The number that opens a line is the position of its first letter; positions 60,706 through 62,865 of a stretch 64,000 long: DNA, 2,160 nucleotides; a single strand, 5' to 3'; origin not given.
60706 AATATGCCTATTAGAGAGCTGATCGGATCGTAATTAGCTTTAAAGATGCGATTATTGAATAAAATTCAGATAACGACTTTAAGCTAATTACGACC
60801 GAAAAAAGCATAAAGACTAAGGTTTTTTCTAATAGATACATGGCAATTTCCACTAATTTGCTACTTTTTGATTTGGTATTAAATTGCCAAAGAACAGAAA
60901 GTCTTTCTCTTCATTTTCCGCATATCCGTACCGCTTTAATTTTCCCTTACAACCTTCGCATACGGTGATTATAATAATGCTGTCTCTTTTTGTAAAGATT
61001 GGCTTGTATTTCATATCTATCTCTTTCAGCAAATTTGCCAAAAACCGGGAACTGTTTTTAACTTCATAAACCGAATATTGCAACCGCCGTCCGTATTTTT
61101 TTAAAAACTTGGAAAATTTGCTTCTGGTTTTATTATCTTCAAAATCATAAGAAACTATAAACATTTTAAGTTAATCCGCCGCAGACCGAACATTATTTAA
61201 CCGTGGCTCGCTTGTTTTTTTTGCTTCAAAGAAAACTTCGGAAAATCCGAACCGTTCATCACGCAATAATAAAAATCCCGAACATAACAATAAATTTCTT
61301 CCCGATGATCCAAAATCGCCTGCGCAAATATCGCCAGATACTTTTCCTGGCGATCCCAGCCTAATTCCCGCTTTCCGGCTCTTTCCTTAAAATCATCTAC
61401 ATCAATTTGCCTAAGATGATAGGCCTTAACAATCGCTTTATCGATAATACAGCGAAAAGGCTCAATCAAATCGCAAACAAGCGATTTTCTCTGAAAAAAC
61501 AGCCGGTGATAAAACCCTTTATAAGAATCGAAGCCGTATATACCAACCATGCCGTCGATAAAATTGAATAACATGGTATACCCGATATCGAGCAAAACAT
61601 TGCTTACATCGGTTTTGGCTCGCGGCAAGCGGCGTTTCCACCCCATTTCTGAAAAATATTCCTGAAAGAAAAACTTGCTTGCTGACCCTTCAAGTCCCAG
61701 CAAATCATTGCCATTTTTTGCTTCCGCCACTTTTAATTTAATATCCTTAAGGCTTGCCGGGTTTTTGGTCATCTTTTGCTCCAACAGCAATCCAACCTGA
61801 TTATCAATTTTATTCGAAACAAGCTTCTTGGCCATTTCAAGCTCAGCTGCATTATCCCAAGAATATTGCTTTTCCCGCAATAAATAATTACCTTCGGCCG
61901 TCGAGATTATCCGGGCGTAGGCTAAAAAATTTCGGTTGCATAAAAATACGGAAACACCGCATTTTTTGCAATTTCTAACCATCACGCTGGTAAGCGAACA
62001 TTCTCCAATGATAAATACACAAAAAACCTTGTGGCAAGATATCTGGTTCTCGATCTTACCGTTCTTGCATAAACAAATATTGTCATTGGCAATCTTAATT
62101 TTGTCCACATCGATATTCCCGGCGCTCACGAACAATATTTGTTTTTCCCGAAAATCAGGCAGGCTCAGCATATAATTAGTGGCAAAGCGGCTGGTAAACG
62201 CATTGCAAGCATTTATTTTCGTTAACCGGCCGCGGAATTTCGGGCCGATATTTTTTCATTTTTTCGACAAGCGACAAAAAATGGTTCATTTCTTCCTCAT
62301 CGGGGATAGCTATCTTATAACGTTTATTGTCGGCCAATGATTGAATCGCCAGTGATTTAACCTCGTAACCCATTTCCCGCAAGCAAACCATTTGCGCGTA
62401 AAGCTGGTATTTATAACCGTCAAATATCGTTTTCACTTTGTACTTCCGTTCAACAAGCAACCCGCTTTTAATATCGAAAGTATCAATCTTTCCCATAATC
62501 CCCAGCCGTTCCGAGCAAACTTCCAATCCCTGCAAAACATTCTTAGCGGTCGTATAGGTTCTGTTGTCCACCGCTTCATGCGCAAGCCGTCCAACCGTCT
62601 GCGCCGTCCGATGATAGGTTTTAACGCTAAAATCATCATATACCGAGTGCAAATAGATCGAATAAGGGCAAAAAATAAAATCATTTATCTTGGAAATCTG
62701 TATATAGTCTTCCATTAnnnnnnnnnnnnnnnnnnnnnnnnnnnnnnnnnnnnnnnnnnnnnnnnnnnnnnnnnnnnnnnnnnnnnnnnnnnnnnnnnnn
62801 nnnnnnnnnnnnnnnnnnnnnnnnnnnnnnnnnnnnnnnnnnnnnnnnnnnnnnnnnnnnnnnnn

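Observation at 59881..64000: Class 2 type V-A CRISPR-Cas locus: one large RuvC-only effector plus Cas4-Cas1-Cas2 and a 14-repeat array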

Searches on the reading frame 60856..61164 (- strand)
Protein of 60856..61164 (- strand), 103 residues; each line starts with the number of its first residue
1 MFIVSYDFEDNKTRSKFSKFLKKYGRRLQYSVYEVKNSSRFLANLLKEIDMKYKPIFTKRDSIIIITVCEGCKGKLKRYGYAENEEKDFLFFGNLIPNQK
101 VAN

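Call 6: search_protein_families(library=pfam, proteins=[window:60856-61164:-], max_evalue=0.01)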
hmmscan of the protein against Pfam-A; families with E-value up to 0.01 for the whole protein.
window:60856-61164:- (103 aa): 1 family
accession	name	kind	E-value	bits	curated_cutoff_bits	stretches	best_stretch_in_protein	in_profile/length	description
PF09827.14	CRISPR_Cas2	-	3.9e-16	59.4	23.8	1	1-75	2-73/74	CRISPR associated protein Cas2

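Call 7: search_protein_families(library=ncbifam, proteins=[window:60856-61164:-], max_evalue=0.01)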
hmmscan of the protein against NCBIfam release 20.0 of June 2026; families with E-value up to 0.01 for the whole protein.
window:60856-61164:- (103 aa): 1 family
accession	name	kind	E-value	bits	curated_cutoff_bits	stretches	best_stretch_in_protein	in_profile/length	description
TIGR01573.1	cas2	equivalog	1.7e-15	57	24.5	1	2-92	3-96/96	CRISPR-associated endonuclease Cas2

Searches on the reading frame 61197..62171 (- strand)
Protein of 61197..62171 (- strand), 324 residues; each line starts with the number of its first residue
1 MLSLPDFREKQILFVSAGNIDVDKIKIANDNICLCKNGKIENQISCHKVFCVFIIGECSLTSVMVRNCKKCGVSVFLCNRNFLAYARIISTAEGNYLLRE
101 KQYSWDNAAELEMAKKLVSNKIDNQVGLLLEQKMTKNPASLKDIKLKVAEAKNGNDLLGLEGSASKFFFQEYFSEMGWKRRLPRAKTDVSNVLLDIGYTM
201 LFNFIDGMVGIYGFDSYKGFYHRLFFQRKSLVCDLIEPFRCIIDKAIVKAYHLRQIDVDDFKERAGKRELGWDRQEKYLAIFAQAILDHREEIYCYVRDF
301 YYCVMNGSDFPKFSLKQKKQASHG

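Call 6: search_protein_families(library=pfam, proteins=[window:61200-62171:-], max_evalue=0.01)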
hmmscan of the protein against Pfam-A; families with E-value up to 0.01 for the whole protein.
window:61200-62171:- (324 aa): 1 family
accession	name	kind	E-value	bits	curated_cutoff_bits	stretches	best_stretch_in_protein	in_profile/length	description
PF01867.21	Cas_Cas1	-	4.2e-47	161.1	22.3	1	25-280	10-279/283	CRISPR associated protein Cas1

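Call 7: search_protein_families(library=ncbifam, proteins=[window:61200-62171:-], max_evalue=0.01)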
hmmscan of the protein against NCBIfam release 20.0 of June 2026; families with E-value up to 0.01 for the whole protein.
window:61200-62171:- (324 aa): 9 families
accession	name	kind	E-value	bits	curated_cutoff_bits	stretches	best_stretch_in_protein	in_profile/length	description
TIGR04329.1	cas1_PREFRAN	exception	1.9e-92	309.8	300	1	6-313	1-315/317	type V CRISPR-associated endonuclease Cas1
TIGR00287.1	cas1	equivalog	3e-42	144.9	71.7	1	24-286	10-289/327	CRISPR-associated endonuclease Cas1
NF049935.1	cas4g_cas1g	exception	2.5e-37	128.6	560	1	8-284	212-501/546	CRISPR-associated endonuclease Cas4g/Cas1g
TIGR04093.1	cas1_CYANO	exception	1e-30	106.9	385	1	38-286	30-291/334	type I-D CRISPR-associated endonuclease Cas1d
TIGR03640.1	cas1_DVULG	exception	1.7e-30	106.3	385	1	25-267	15-278/340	type I-C CRISPR-associated endonuclease Cas1c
TIGR03639.1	cas1_NMENI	exception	1.9e-27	96.3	120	1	24-257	11-236/278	type II CRISPR-associated endonuclease Cas1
TIGR03983.1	cas1_MYXAN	equivalog_domain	6.4e-18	64.8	358.05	1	5-266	6-284/347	type I-MYXAN CRISPR-associated endonuclease Cas1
TIGR03641.1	cas1_HMARI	exception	2.4e-16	59.9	304.1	1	28-283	14-278/324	type I-B CRISPR-associated endonuclease Cas1b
TIGR03638.1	cas1_ECOLI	exception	7.8e-05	22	215.6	1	11-126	12-124/269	type I-E CRISPR-associated endonuclease Cas1e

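Call 11: find_encoding_contigs(protein=window:61197-62171:-, flank=10000, max_places=6)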
Protein window:61197-62171:- (324 aa): 18 contigs read that carry it; 4 places shown.
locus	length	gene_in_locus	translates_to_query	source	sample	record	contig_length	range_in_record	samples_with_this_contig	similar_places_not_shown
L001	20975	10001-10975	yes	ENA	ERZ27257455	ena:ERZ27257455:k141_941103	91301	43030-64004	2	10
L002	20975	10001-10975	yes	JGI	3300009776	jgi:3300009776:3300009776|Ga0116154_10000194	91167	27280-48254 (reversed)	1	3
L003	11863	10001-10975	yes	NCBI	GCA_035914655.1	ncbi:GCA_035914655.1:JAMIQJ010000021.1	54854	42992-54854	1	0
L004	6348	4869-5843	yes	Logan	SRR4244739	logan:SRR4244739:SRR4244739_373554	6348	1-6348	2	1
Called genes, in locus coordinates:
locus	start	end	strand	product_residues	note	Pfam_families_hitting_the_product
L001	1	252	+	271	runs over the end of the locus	PF01145:Band_7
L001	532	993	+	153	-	-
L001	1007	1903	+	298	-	-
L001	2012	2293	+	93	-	-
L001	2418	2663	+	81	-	-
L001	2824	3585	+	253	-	-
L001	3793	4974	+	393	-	PF00188:CAP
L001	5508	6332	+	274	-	PF18501:REC1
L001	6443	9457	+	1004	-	PF22222:Cpf1_PI-like, PF18516:RuvC_1, PF18510:NUC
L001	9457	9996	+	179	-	PF01930:Cas_Cas4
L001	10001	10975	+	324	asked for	PF01867:Cas_Cas1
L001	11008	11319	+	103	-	PF09827:CRISPR_Cas2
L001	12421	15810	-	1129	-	PF00873:ACR_tran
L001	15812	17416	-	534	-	-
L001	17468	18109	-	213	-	PF00440:TetR_N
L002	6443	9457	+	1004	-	PF22222:Cpf1_PI-like, PF18516:RuvC_1, PF18510:NUC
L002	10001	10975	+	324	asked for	PF01867:Cas_Cas1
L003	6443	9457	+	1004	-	PF22222:Cpf1_PI-like, PF18516:RuvC_1, PF18510:NUC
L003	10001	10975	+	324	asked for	PF01867:Cas_Cas1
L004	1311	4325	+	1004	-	PF22222:Cpf1_PI-like, PF18516:RuvC_1, PF18510:NUC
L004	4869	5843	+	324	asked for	PF01867:Cas_Cas1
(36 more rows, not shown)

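Call 21: find_related_loci(query=window:61200-62171:-, collection=metagenome_contigs, flank=10000)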
Query window:61200-62171:- (324 aa) in metagenome_contigs; peptide patterns used: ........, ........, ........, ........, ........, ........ (x = any residue, [..] = any of these).
118 stretches matched a pattern; 6 encode a relative of the query (tblastn E <= 1e-3); 6 distinct loci.
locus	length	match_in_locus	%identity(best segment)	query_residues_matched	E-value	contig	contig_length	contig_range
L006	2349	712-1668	93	1-319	0e+0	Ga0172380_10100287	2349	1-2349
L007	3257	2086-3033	64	1-316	2e-144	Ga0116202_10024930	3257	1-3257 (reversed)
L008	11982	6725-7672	63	1-316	9e-138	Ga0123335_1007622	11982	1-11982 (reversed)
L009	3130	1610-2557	63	1-316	3e-143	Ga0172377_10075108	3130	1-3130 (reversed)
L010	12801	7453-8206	29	52-270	1e-15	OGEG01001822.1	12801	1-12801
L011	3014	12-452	29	132-270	1e-14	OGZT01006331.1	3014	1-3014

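Call 40: list_cluster_members(proteins=[window:61200-62171:-, window:62179-62715:-, window:44694-46505:-, window:17421-19157:-, window:56362-59748:+])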
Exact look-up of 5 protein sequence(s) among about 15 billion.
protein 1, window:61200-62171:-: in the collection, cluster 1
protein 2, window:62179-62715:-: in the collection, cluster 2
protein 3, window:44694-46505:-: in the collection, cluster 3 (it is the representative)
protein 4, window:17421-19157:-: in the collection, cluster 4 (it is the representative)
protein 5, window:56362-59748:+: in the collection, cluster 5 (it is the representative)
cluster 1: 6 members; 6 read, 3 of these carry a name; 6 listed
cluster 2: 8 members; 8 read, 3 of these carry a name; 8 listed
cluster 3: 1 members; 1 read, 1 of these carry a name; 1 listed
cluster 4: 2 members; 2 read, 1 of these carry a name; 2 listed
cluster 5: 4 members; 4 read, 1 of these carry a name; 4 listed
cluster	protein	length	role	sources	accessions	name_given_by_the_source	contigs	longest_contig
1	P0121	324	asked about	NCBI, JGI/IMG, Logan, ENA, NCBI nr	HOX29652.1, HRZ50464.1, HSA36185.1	MAG TPA: type V CRISPR-associated endonuclease Cas1 [Candidatus Paceibacterota bacterium] | type V CRISPR-associated endonuclease Cas1 [Candidatus Pacearchaeota archaeon]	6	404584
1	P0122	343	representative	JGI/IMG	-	CRISPR-associated protein Cas1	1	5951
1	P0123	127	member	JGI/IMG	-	CRISPR-associated protein Cas1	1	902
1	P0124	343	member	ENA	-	-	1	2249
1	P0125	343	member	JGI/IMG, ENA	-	-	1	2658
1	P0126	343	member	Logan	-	-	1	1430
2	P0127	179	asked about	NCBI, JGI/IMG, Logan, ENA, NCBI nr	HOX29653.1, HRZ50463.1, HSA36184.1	MAG TPA: type V CRISPR-associated protein Cas4 [Candidatus Paceibacterota bacterium] | type V CRISPR-associated protein Cas4 [Candidatus Pacearchaeota archaeon]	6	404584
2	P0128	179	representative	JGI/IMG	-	CRISPR-associated protein Cas4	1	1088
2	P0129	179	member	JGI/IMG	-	CRISPR-associated protein Cas4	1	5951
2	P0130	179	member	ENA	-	-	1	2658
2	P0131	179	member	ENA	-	-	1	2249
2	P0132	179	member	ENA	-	-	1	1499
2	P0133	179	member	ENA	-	-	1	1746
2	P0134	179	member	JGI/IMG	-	-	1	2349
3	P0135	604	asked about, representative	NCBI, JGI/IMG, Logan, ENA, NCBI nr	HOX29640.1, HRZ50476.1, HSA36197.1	MAG TPA: glycogen/starch synthase [Candidatus Paceibacterota bacterium] | glycogen/starch synthase [Candidatus Pacearchaeota archaeon]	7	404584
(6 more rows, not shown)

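Call 41: find_encoding_contigs(protein=P0122, flank=10000, max_places=6)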
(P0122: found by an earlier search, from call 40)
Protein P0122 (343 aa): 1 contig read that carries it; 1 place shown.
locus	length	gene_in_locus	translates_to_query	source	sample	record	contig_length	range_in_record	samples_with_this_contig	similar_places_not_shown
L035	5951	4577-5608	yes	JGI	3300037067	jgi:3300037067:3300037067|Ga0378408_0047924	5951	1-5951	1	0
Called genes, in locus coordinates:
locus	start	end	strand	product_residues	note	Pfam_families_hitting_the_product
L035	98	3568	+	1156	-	PF18501:REC1, PF21918:cas_Cpf1_2nd, PF22222:Cpf1_PI-like, PF18516:RuvC_1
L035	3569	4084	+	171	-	PF18516:RuvC_1 (weak)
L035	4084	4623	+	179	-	PF01930:Cas_Cas4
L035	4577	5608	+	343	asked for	PF01867:Cas_Cas1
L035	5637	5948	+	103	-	PF09827:CRISPR_Cas2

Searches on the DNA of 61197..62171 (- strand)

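Call 66: search_rna_families(source=L001, start=4900, end=5600, threshold=evalue, max_evalue=1)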
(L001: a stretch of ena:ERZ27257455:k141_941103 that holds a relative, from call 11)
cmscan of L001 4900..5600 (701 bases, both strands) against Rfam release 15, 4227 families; matches with E-value up to 1: 8.
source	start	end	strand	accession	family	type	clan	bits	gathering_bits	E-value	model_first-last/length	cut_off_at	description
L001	4982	5052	+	RF00512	Leu_leader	Cis-reg; leader;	-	28.4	50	0.00099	1-148/148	no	Leucine operon leader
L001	5020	5109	-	RF00512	Leu_leader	Cis-reg; leader;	-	25.6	50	0.0053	1-148/148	no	Leucine operon leader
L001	5155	5307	+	RF02316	TtnuHACA9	Gene; snRNA; snoRNA; HACA-box;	-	21.4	100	0.66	1-135/135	no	Tetrahymena snoRNA TtnuHACA9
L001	5018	5170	-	RF01859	Phe_leader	Cis-reg; leader;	-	20.9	55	0.65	1-125/125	no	Phenylalanine leader peptide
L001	5015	5049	-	RF00601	SCARNA20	Gene; snRNA; snoRNA; scaRNA;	-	20.6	44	0.12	84-118/130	no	Small Cajal body specific RNA 20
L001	5018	5054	+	RF04301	mir-200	Gene; miRNA;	-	18.6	86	0.46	1-76/76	no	mir-200 microRNA precursor family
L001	5022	5091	-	RF02377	SurA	Gene; sRNA;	-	17.1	100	0.03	1-279/279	no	SurA sRNA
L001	4978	5051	+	RF02405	P34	Gene; sRNA;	-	13.3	44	0.73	1-399/399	no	Pseudomonas sRNA P34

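Call 75: build_rna_model(alignment_id=A3)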
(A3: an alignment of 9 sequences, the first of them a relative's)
Model R1 built from alignment A3 (9 sequences, 100 columns); structure: RNAalifold consensus.
model positions 88; base pairs 31; branch points 0; effective number of sequences 1.18; information 0.648 bits per position. Calibrated on 0.2 Mb of random sequence (short: E-values are rough).
structure used (alignment columns):
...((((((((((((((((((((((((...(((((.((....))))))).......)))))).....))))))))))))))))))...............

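Call 76: search_with_rna_model(model_id=R1, sources=[window, L001, L005, L006, L007, L008, L009, L010, L011, L012, L013, L014, L015, L016, L017, L018, L019, L020, L021, L022, L023, L024, L025, L026, L027, L028, L029, L030, L031, L032, L033, L034, L035], max_evalue=1, make_alignment=true)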
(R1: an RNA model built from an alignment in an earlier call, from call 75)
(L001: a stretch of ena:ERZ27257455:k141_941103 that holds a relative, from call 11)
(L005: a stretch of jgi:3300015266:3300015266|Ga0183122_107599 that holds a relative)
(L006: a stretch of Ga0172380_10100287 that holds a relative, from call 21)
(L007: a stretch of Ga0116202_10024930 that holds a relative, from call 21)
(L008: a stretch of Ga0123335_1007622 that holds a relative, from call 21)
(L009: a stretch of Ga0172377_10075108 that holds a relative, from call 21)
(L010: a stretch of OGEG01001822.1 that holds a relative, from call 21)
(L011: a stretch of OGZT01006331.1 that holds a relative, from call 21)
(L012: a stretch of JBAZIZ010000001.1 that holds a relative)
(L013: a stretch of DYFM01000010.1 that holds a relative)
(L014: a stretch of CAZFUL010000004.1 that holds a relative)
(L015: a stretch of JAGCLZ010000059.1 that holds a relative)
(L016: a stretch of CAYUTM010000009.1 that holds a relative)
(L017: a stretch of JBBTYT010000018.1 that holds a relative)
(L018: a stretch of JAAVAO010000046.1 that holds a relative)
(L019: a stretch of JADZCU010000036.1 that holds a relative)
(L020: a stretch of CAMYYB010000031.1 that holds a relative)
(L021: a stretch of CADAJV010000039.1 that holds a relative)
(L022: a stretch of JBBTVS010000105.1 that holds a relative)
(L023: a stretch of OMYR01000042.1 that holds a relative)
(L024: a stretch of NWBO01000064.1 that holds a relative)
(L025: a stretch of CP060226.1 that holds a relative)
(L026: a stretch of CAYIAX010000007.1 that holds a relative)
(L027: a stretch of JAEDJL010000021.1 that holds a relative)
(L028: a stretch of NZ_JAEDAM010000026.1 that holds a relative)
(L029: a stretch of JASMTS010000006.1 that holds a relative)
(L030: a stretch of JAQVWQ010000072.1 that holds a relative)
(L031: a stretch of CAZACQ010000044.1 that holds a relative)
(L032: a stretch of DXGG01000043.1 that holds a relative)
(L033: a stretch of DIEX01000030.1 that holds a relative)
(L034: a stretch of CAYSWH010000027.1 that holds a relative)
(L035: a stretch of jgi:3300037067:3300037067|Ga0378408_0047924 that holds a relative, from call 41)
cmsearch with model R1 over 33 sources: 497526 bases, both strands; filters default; matches with E-value up to 1: 19.
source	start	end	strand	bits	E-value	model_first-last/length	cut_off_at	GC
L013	7146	7233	+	101.9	2.5e-24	1-88/88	no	0.44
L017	6848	6935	+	101.3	3.9e-24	1-88/88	no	0.43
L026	7155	7243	+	99.7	1e-23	1-88/88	no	0.47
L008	1759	1845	+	98.4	2.4e-23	1-88/88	no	0.44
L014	7135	7222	+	98.1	2.8e-23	1-88/88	no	0.43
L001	5404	5490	+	96.7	6.8e-23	1-88/88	no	0.47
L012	7297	7383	+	96.3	8.9e-23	1-88/88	no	0.34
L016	7006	7093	+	95.9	1.1e-22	1-88/88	no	0.36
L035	1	80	+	88.6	1.1e-20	8-88/88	5'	0.47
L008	1756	1842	-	29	0.00019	1-88/88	no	0.44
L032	331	385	+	27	0.00065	1-88/88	no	0.31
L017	6845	6932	-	26.1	0.0012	1-88/88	no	0.44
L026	7152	7240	-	25.9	0.0013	1-88/88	no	0.49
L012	7294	7380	-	22.7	0.0099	1-88/88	no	0.36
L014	7132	7219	-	22.2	0.013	1-88/88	no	0.42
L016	7003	7090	-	20.5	0.039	1-88/88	no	0.36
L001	5401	5487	-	19.9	0.057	1-88/88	no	0.47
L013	7143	7230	-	19.4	0.076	1-88/88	no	0.45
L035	1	77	-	17.6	0.23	1-78/88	3'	0.49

Alignment A4: 19 matches aligned to the model, 134 columns, each read 5' to 3' on its own strand. Consensus structure (alignment columns), stored with it:
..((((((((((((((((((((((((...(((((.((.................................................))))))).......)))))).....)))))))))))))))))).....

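Call 77: search_dna_similar(query=L001:5404-5490:+, collection=phages, mode=distant, max_evalue=0.01, max_rows=15)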
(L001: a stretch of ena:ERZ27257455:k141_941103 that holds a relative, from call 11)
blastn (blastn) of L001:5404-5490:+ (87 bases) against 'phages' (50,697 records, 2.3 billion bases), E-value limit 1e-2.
No match.

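Call 78: search_dna_similar(query=L001:5404-5490:+, collection=plasmids, mode=distant, max_evalue=0.01, max_rows=15)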
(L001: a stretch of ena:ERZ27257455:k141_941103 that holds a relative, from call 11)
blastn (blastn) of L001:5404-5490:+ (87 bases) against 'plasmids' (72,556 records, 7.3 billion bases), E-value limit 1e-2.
No match.

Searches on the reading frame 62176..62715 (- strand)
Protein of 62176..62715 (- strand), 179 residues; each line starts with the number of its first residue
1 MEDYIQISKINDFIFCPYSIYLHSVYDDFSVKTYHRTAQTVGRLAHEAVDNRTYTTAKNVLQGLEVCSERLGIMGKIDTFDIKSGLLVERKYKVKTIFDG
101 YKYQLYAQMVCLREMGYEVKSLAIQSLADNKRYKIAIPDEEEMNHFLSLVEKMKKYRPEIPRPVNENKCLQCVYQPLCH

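Call 6: search_protein_families(library=pfam, proteins=[window:62179-62715:-], max_evalue=0.01)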
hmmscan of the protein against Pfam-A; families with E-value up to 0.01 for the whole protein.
window:62179-62715:- (179 aa): 2 families
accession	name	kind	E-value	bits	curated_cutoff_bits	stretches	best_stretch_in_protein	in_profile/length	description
PF01930.23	Cas_Cas4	-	4.6e-13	50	22.7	1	7-178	2-158/160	Domain of unknown function DUF83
PF12705.13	PDDEXK_1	-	0.00082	19.8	22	0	75-179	126-247/247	PD-(D/E)XK nuclease superfamily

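Call 7: search_protein_families(library=ncbifam, proteins=[window:62179-62715:-], max_evalue=0.01)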
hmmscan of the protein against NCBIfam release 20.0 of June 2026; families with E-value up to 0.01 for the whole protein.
window:62179-62715:- (179 aa): 3 families
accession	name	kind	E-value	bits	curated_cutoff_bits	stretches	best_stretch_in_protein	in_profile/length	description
TIGR04328.1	cas4_PREFRAN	exception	1.1e-67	227.5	70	1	5-178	1-175/178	type V CRISPR-associated protein Cas4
TIGR00372.1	cas4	equivalog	1.2e-18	67.5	65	1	5-178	1-178/180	CRISPR-associated protein Cas4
NF049935.1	cas4g_cas1g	exception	1.3e-17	63.5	560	1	5-178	2-189/546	CRISPR-associated endonuclease Cas4g/Cas1g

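Call 42: find_encoding_contigs(protein=window:62176-62715:-, flank=10000, max_places=10)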
Protein window:62176-62715:- (179 aa): 18 contigs read that carry it; 4 places shown.
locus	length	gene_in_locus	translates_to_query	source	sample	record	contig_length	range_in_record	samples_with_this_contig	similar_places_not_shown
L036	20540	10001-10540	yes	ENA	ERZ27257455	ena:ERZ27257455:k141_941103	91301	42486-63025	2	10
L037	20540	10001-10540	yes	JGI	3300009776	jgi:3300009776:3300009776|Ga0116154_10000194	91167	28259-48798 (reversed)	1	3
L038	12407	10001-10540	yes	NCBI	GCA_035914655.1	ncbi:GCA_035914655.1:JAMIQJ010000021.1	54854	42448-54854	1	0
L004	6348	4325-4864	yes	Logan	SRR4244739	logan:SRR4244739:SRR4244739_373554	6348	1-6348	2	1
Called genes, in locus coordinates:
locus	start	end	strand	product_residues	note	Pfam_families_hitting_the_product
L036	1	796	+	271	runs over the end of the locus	PF01145:Band_7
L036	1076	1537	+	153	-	-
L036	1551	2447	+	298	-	-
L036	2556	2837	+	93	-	-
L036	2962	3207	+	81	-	-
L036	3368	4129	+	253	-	-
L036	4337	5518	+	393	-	PF00188:CAP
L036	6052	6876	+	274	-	PF18501:REC1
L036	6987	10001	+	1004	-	PF22222:Cpf1_PI-like, PF18516:RuvC_1, PF18510:NUC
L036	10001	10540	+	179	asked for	PF01930:Cas_Cas4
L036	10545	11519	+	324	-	PF01867:Cas_Cas1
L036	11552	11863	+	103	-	PF09827:CRISPR_Cas2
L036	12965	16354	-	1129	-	PF00873:ACR_tran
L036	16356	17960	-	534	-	-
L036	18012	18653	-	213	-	PF00440:TetR_N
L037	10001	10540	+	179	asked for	PF01930:Cas_Cas4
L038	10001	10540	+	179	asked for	PF01930:Cas_Cas4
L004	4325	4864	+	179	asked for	PF01930:Cas_Cas4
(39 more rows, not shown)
